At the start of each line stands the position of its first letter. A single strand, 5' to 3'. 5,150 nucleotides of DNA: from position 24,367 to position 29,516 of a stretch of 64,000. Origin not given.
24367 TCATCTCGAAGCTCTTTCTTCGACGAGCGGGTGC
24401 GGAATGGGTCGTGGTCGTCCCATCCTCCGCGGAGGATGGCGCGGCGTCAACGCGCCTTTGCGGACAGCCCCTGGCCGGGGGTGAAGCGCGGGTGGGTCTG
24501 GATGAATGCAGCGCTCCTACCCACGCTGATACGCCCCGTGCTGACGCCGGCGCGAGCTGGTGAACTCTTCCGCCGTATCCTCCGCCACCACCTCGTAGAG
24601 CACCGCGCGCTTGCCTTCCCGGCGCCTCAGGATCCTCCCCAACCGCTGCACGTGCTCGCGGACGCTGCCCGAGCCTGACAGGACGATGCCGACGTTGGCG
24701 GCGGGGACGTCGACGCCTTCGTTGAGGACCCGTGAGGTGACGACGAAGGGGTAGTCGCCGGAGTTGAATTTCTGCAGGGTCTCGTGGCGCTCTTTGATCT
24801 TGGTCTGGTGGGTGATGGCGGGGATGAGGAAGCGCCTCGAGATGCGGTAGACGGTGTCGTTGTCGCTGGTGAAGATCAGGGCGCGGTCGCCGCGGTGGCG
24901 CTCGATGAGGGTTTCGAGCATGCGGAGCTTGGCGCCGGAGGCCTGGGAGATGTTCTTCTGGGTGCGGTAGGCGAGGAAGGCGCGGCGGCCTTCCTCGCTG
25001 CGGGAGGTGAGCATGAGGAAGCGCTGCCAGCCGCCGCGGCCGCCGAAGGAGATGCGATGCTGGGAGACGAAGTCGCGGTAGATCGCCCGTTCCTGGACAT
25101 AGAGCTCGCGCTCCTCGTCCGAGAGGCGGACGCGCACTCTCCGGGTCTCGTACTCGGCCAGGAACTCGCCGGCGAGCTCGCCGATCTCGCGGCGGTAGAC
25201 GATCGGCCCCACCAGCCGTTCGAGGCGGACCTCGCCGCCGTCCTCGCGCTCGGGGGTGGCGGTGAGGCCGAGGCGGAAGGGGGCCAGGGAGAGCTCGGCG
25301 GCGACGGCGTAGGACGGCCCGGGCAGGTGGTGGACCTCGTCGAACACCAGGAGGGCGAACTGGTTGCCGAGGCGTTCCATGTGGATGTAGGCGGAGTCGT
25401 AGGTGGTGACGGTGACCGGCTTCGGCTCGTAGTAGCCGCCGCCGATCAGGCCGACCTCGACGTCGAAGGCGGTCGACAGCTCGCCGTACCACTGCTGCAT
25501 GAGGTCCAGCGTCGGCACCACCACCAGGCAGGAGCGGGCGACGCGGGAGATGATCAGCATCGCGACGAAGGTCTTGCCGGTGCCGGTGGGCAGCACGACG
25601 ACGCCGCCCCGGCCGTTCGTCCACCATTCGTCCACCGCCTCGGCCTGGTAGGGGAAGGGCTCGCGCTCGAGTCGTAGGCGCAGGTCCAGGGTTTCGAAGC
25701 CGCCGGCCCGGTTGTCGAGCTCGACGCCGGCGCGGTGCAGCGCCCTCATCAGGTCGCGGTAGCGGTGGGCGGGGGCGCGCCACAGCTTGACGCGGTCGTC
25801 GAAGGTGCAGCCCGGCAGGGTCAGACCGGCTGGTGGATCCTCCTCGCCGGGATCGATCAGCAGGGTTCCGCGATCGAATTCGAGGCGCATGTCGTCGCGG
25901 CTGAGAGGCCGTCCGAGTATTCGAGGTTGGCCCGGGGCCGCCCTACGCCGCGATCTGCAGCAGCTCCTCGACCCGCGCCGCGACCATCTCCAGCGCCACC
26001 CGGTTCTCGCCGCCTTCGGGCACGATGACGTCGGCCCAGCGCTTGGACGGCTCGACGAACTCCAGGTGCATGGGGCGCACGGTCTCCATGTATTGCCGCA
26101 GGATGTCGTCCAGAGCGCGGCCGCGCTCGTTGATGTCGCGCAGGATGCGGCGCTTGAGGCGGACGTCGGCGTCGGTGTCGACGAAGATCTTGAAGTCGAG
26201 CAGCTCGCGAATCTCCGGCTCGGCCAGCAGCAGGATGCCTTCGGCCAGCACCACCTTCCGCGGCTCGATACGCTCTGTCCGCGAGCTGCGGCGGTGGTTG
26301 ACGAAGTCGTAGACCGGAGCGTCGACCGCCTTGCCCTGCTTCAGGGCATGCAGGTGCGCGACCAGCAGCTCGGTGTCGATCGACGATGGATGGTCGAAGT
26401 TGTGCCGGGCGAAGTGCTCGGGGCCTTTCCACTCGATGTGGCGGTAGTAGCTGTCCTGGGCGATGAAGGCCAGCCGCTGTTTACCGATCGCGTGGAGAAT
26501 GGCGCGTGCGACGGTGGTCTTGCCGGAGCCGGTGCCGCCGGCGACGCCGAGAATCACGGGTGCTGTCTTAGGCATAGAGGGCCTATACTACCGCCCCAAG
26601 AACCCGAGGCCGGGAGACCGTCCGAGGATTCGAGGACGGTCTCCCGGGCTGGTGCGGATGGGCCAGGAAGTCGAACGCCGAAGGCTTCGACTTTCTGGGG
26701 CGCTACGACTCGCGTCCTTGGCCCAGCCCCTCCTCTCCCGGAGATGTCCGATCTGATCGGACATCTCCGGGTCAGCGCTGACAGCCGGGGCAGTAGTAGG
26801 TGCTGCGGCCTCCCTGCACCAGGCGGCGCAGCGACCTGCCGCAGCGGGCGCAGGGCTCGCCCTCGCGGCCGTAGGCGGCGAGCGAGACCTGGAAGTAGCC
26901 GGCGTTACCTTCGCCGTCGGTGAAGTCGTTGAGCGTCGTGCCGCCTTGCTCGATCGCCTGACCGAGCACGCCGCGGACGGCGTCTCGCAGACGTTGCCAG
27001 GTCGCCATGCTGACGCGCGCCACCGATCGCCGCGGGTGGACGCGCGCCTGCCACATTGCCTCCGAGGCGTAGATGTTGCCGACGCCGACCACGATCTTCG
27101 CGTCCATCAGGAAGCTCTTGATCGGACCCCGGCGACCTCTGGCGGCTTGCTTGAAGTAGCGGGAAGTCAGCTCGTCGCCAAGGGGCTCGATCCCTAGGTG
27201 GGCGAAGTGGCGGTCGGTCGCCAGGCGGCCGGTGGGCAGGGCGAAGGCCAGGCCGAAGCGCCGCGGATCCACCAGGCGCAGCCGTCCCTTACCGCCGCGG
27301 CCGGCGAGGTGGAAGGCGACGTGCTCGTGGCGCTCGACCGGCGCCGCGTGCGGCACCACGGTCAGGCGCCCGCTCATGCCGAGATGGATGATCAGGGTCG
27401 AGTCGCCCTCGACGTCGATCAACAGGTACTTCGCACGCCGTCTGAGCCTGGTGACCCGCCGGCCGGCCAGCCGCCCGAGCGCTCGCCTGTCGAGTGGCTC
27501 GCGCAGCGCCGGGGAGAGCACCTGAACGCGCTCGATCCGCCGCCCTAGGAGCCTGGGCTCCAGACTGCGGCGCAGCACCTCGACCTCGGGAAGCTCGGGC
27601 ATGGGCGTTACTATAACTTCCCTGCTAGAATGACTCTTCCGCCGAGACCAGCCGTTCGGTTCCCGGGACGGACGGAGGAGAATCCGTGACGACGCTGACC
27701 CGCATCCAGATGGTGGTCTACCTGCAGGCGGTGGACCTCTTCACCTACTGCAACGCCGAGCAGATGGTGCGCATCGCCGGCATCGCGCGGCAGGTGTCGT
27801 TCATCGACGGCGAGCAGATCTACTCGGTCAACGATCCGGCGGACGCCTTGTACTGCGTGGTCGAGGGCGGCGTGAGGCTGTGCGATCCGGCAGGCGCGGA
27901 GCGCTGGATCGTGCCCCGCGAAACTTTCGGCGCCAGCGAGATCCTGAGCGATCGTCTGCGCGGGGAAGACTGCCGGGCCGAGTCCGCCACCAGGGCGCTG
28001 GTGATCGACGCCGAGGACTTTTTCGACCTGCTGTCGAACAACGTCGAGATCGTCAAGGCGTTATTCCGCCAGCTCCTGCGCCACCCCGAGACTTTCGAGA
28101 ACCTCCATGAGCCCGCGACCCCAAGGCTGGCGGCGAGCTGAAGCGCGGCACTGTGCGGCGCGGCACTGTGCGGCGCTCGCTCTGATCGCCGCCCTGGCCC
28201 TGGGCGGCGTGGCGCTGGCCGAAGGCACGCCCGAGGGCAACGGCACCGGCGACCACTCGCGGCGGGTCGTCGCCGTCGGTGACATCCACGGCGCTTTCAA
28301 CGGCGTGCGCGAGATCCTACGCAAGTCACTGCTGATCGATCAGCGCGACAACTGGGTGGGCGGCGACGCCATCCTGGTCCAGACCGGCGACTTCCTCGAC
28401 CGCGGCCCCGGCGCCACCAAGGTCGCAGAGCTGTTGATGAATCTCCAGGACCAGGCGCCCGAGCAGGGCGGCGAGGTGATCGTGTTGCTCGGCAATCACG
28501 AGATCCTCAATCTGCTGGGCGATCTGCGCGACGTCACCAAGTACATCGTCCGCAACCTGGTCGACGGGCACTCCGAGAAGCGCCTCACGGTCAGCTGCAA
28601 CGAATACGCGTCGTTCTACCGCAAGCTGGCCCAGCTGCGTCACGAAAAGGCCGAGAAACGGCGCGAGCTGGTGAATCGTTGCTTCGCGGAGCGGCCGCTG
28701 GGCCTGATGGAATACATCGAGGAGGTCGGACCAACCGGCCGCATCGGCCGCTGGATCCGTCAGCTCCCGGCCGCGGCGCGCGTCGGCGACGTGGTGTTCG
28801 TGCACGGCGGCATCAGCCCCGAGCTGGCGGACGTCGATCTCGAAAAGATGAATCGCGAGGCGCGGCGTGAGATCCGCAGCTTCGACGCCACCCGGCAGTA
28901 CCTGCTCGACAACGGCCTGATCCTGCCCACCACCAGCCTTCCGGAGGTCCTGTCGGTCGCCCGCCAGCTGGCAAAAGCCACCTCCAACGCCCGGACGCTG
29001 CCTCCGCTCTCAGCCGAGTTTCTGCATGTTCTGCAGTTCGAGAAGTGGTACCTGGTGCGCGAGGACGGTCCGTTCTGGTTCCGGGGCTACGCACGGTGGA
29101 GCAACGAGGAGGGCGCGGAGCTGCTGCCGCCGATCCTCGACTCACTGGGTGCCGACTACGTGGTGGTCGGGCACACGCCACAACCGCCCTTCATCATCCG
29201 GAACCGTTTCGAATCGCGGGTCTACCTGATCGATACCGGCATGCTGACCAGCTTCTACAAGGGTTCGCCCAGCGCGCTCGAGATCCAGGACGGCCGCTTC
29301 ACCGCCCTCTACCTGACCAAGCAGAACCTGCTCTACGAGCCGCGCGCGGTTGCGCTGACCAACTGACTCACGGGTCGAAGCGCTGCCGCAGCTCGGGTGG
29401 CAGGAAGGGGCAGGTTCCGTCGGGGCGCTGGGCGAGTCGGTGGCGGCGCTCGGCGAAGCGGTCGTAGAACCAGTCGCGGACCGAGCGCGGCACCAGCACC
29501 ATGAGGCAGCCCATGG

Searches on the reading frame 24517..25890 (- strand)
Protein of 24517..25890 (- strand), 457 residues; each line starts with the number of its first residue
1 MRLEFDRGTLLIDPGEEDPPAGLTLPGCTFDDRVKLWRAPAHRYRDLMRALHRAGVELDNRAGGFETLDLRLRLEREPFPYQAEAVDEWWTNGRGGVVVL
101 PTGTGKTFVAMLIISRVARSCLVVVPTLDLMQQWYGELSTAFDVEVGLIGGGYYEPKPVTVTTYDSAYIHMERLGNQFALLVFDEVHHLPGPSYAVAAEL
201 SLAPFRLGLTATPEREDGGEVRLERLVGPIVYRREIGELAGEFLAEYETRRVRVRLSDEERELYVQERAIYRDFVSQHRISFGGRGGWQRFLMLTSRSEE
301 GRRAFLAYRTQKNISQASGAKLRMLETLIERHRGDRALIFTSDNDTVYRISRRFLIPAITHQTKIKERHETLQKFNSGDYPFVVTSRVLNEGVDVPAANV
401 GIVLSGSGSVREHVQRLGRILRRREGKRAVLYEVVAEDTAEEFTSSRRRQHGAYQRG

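Call 19: search_protein_families(library=pfam, proteins=[window:24517-25890:-], max_evalue=0.001)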
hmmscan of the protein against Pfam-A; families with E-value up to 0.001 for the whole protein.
window:24517-25890:- (457 aa): 5 families
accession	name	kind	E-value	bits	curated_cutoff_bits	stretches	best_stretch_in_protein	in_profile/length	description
PF04851.21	ResIII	-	5.7e-29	101.6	22.5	1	77-215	3-164/164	Type III restriction enzyme, res subunit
PF00271.37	Helicase_C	-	1.9e-18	67.1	23.5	1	321-423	2-109/110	Helicase conserved C-terminal domain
PF16203.11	ERCC3_RAD25_C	-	8.9e-18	64.9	27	1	311-451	35-184/248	ERCC3/RAD25/XPB C-terminal helicase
PF18458.6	XPB_DRD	-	1.2e-17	63.9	26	1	3-62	1-57/57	Xeroderma pigmentosum group B helicase damage recognition domain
PF00270.35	DEAD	-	4.6e-13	49.7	26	1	80-215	2-162/167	DEAD/DEAH box helicase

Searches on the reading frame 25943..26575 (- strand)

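Call 19: search_protein_families(library=pfam, proteins=[window:25943-26575:-], max_evalue=0.001)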
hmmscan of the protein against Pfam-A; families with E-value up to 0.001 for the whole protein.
window:25943-26575:- (210 aa): 4 families
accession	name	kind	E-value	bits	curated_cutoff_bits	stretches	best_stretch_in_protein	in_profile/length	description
PF00485.24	PRK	-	1.1e-42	146.6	22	1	8-193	1-195/196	Phosphoribulokinase / Uridine kinase family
PF01121.26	CoaE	-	2e-07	31.3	27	1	8-165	2-162/180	Dephospho-CoA kinase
PF06414.18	Zeta_toxin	-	0.0002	21.3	22.3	1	4-43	14-54/199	Zeta toxin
PF13238.12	AAA_18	-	0.00087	20.2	29.4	0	11-152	3-117/128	AAA domain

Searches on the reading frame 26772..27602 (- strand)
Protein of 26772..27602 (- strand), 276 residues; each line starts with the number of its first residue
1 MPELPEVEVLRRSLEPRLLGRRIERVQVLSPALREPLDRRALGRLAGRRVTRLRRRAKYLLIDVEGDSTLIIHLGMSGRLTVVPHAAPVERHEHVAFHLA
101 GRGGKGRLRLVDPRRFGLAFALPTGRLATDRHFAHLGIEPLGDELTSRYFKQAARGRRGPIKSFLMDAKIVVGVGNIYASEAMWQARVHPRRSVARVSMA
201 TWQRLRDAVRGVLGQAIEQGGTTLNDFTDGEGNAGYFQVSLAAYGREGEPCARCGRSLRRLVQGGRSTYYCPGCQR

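Call 19: search_protein_families(library=pfam, proteins=[window:26772-27602:-], max_evalue=0.001)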
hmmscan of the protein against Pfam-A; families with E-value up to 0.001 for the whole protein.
window:26772-27602:- (276 aa): 3 families
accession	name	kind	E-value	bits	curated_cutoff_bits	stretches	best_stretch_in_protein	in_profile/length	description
PF01149.29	Fapy_DNA_glyco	-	3.8e-34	118.2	25.5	1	1-117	1-115/117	Formamidopyrimidine-DNA glycosylase N-terminal domain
PF06831.19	H2TH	-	2.6e-23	82.3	34.7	1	136-226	1-91/93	Formamidopyrimidine-DNA glycosylase H2TH domain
PF06827.20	zf-FPG_IleRS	-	7.5e-10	38.9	21.3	1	248-275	1-28/30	Zinc finger found in FPG and IleRS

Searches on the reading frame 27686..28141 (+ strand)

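Call 19: search_protein_families(library=pfam, proteins=[window:27686-28141:+], max_evalue=0.001)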
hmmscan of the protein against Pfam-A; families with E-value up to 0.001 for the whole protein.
window:27686-28141:+ (151 aa): 1 family
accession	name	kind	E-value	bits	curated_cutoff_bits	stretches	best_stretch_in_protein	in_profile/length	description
PF00027.35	cNMP_binding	-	4.1e-12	46.4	27.5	1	38-119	3-89/89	Cyclic nucleotide-binding domain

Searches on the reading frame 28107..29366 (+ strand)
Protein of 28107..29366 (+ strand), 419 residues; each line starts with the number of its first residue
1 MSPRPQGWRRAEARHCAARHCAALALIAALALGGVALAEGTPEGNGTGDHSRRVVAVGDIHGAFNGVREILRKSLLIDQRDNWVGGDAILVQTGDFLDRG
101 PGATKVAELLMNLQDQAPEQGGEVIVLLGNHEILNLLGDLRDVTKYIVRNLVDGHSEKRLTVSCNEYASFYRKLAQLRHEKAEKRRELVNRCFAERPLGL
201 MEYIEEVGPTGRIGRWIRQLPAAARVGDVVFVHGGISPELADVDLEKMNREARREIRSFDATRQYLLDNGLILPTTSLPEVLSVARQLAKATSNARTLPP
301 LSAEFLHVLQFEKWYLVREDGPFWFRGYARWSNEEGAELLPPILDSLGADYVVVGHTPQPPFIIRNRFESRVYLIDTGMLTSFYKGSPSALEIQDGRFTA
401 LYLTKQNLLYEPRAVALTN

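Call 19: search_protein_families(library=pfam, proteins=[window:28107-29366:+], max_evalue=0.001)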
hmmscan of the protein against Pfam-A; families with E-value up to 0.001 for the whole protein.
window:28107-29366:+ (419 aa): 1 family
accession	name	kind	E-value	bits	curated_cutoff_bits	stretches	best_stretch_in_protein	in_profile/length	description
PF00149.33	Metallophos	-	4.1e-17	63.7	21.5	1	53-360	2-191/191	Calcineurin-like phosphoesterase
